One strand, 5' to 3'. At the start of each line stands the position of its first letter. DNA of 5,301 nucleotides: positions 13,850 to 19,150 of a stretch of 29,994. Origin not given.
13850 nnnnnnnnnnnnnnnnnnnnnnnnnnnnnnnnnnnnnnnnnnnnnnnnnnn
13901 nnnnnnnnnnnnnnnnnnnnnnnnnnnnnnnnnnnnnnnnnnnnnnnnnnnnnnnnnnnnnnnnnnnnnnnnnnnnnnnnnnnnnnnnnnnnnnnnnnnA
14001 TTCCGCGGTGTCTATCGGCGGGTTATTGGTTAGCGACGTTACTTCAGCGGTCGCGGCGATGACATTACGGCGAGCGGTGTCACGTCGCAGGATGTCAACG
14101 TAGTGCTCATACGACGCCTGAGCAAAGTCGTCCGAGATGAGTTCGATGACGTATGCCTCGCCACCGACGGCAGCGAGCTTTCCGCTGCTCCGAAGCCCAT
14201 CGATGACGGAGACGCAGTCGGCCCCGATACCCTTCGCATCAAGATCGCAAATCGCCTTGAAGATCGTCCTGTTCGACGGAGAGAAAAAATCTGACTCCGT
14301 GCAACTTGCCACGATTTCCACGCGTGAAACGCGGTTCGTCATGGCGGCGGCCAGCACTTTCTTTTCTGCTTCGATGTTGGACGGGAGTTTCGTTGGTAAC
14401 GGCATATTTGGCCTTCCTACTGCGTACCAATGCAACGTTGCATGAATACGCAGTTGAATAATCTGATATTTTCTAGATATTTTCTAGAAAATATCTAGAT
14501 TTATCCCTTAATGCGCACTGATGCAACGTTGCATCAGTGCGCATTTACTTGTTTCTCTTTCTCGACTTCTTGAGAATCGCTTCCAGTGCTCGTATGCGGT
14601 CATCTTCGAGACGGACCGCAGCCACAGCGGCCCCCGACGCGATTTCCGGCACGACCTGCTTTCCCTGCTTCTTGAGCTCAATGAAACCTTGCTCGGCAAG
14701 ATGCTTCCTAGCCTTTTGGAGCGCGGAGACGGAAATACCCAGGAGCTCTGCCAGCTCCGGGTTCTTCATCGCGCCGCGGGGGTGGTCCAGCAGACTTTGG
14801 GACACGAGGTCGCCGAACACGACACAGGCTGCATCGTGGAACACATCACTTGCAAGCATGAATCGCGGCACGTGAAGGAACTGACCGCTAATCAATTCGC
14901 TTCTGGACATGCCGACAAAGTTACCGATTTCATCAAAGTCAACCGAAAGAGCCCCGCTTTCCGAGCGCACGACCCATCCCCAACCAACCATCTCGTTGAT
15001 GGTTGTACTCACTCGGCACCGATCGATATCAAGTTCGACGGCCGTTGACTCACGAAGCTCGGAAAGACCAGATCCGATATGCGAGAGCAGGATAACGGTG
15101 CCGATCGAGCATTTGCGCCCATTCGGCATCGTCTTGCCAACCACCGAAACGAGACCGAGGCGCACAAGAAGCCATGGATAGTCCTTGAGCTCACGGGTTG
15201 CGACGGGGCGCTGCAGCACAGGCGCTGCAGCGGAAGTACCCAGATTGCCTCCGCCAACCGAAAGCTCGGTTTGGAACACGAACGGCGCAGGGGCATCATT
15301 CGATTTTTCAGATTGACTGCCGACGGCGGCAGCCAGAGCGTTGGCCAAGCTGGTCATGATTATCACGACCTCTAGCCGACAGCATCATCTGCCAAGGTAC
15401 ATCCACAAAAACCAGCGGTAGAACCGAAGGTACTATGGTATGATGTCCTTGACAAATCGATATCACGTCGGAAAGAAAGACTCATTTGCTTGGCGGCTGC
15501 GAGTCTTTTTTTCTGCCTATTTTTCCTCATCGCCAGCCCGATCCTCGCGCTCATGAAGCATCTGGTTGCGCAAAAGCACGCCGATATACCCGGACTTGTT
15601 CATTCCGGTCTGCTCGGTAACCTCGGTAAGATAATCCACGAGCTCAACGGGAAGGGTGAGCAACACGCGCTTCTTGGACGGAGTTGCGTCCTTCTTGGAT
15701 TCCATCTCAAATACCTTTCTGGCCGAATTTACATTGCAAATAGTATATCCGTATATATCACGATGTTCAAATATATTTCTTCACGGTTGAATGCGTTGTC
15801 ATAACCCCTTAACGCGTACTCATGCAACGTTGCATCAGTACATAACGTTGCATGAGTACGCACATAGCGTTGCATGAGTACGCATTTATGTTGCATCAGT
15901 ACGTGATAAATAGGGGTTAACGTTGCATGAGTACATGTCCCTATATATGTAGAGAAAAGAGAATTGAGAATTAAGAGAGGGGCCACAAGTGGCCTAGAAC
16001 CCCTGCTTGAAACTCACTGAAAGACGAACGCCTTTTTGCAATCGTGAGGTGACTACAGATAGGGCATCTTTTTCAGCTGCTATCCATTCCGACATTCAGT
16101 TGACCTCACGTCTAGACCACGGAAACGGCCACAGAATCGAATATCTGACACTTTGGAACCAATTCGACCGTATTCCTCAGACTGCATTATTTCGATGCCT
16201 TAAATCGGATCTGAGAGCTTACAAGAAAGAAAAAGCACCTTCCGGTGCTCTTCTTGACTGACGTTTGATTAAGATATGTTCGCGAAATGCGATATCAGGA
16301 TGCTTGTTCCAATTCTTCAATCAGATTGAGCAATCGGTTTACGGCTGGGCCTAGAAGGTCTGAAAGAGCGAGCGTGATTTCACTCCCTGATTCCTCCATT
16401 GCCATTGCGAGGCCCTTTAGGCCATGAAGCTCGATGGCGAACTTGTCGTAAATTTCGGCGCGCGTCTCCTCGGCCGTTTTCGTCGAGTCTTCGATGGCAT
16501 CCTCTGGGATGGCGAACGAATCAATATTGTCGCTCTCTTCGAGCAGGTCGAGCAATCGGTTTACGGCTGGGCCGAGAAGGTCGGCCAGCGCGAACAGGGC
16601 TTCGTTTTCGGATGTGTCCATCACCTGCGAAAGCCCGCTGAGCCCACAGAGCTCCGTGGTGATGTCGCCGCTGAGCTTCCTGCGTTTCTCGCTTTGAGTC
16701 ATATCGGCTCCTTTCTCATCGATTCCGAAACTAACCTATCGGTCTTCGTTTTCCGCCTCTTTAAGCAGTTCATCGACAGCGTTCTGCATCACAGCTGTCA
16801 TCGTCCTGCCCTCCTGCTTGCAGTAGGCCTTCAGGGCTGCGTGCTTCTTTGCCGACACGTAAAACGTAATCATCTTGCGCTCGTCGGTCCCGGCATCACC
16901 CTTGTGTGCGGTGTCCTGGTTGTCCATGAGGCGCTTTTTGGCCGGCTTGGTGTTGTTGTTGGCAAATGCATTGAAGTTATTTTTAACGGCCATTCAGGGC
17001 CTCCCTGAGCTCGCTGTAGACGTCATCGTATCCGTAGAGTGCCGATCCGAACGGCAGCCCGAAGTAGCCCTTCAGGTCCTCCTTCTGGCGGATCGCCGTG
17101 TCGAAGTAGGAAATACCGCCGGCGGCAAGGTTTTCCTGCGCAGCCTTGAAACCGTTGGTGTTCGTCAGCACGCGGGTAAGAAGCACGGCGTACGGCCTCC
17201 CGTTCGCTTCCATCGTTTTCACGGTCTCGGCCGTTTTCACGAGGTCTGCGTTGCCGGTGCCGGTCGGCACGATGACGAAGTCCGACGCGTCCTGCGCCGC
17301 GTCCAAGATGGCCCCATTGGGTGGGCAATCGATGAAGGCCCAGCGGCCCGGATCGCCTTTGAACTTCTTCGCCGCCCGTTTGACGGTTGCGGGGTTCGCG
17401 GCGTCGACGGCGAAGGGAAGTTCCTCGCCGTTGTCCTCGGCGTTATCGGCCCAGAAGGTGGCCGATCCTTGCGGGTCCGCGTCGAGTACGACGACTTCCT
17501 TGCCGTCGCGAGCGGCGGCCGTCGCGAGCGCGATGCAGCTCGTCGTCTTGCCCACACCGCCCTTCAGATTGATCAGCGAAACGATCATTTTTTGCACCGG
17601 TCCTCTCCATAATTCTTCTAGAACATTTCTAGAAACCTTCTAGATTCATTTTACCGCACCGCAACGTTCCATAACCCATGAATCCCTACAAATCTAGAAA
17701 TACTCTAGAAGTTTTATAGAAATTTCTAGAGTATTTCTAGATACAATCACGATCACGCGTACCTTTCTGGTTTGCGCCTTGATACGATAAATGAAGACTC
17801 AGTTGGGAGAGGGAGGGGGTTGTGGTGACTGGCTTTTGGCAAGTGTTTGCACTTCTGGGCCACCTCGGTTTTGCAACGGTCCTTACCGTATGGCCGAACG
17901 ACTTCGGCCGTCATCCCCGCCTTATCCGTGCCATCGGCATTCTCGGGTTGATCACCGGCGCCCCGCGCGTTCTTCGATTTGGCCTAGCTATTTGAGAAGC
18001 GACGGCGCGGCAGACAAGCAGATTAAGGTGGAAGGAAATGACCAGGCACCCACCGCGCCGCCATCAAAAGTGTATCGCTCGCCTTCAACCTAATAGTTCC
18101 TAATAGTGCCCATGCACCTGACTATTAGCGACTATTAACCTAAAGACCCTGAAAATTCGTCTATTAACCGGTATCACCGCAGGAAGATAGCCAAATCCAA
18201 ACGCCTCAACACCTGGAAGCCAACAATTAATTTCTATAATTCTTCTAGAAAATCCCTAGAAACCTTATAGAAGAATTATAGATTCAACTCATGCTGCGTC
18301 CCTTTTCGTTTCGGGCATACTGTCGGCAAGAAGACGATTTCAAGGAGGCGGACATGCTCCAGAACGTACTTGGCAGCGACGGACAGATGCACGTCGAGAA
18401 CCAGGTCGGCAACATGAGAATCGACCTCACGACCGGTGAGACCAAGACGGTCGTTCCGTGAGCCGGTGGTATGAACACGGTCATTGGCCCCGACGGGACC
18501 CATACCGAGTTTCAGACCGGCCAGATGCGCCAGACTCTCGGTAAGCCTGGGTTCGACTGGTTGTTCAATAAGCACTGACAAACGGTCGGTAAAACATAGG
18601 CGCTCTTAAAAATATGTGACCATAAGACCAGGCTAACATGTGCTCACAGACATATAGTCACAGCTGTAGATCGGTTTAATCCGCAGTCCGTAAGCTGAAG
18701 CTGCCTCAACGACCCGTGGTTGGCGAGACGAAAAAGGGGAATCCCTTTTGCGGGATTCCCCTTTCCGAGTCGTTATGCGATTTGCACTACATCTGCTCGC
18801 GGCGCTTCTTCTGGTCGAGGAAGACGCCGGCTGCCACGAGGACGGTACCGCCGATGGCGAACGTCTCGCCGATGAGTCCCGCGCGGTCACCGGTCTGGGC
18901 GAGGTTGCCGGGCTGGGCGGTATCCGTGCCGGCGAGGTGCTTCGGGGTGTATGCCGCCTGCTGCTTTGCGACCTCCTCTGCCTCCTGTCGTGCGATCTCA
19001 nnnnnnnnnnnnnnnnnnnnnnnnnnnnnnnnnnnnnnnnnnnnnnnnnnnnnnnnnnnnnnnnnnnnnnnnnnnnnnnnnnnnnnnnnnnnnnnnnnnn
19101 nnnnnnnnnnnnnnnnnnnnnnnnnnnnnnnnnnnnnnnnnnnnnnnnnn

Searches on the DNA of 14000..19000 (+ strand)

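Call 6: search_dna_similar(query=window:14000-19000:+, collection=plasmids, mode=near, max_rows=25)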
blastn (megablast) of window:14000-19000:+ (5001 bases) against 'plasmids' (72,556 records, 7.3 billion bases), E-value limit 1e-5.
Records with a match: 2; places in all: 2; records where one place covers at least 80% of the query: 0.
Best place of each record, by identity: 95-99% 1; 80-90% 1.
By first word of the organism name: Collinsella 2.
By predicted mobility (MOB-suite, as given by PLSDB): non-mobilizable 2.
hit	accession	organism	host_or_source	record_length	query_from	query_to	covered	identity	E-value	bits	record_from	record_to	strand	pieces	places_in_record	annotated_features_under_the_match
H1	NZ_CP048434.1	Collinsella aerofaciens ATCC 25986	isolate gDNA,human feces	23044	4505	5001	10%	88.5%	1e-167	599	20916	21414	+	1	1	hypothetical protein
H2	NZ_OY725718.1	Collinsella aerofaciens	-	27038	4789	5001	4%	96.7%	3e-94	355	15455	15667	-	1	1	CAP domain-containing protein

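Call 7: search_dna_similar(query=window:14000-19000:+, collection=phages, mode=near, max_rows=15)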
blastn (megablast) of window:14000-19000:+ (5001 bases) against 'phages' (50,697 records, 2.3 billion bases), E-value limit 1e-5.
No match.

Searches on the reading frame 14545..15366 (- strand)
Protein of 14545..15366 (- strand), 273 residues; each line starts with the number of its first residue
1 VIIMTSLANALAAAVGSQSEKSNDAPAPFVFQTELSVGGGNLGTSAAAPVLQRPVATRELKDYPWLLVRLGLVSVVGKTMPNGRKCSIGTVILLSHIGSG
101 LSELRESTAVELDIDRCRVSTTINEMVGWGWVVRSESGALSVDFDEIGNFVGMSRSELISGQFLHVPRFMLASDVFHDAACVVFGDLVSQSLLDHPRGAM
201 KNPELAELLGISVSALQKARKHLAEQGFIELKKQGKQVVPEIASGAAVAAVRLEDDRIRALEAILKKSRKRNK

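Call 9: search_protein_families(library=pfam, proteins=[window:14545-15366:-], max_evalue=0.01)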
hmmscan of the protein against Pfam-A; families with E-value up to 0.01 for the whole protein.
window:14545-15366:- (273 aa): 11 families
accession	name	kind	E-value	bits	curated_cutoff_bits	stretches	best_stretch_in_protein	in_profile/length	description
PF12802.13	MarR_2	-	1.3e-07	32.1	27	0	203-233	24-54/61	MarR family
PF01047.28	MarR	-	7.1e-05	23.1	24.6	0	197-230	15-48/59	MarR family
PF25212.1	HVO_A0114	-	0.00011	22.4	27.6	0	203-241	40-78/84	HVO_A0114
PF13545.12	HTH_Crp_2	-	0.0005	20.4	27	0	200-234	23-56/70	Crp-like helix-turn-helix domain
PF13412.12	HTH_24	-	0.00054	19.9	21.9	1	200-230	18-48/48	Winged helix-turn-helix DNA-binding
PF01978.25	TrmB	-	0.00079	19.7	25.6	0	197-236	20-59/68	Sugar-specific transcriptional regulator TrmB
PF14502.12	HTH_41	-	0.00095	19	25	1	203-236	10-43/48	Helix-turn-helix domain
PF13518.12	HTH_28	-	0.0017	18.9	25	0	203-234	16-47/52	Helix-turn-helix domain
PF00392.27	GntR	-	0.0084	16.2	27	0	204-235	29-60/64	Bacterial regulatory proteins, gntR family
PF21531.3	Rv2175c_wHTH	-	0.009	16.4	27.1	0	200-241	16-54/57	DNA-binding protein Rv2175c, wHTH domain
PF13730.12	HTH_36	-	0.009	16.2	25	0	201-229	27-55/55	Helix-turn-helix domain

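Call 60: search_protein_families(library=ncbifam, proteins=[window:14545-15366:-], max_evalue=0.01)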
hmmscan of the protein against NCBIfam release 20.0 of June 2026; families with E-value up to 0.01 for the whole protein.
window:14545-15366:- (273 aa): 2 families
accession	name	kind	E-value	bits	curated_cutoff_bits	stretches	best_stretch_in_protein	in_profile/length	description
NF049902.1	FTL_1293_fam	exception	0.0017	18.6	170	1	204-238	27-61/150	FTL_1293 family small RNA FtrC-regulated protein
NF053606.1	Sta1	subfamily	0.0021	18.1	80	0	191-236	28-71/100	Sta1 family transcriptional regulator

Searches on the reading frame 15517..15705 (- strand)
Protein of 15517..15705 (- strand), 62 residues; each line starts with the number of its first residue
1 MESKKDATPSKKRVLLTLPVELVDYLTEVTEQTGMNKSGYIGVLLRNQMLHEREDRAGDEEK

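Call 54: search_protein_families(library=pfam, proteins=[window:15517-15705:-], max_evalue=0.05)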
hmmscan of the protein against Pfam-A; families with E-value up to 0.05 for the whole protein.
window:15517-15705:- (62 aa): 2 families
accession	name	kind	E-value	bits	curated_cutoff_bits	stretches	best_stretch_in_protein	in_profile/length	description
PF07878.17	RHH_5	-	0.033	14.4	26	1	12-39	2-29/43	CopG-like RHH_1 or ribbon-helix-helix domain, RHH_5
PF12651.13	RHH_3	-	0.043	14.2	21.6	0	11-41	2-32/44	Ribbon-helix-helix domain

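Call 60: search_protein_families(library=ncbifam, proteins=[window:15517-15705:-], max_evalue=0.01)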
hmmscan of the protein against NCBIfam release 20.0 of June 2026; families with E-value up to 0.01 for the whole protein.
window:15517-15705:- (62 aa): 1 family
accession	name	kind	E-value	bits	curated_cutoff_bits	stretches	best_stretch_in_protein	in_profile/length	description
NF008671.0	PRK11675.1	equivalog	0.002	18.5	62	1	4-54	43-93/95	LexA regulated protein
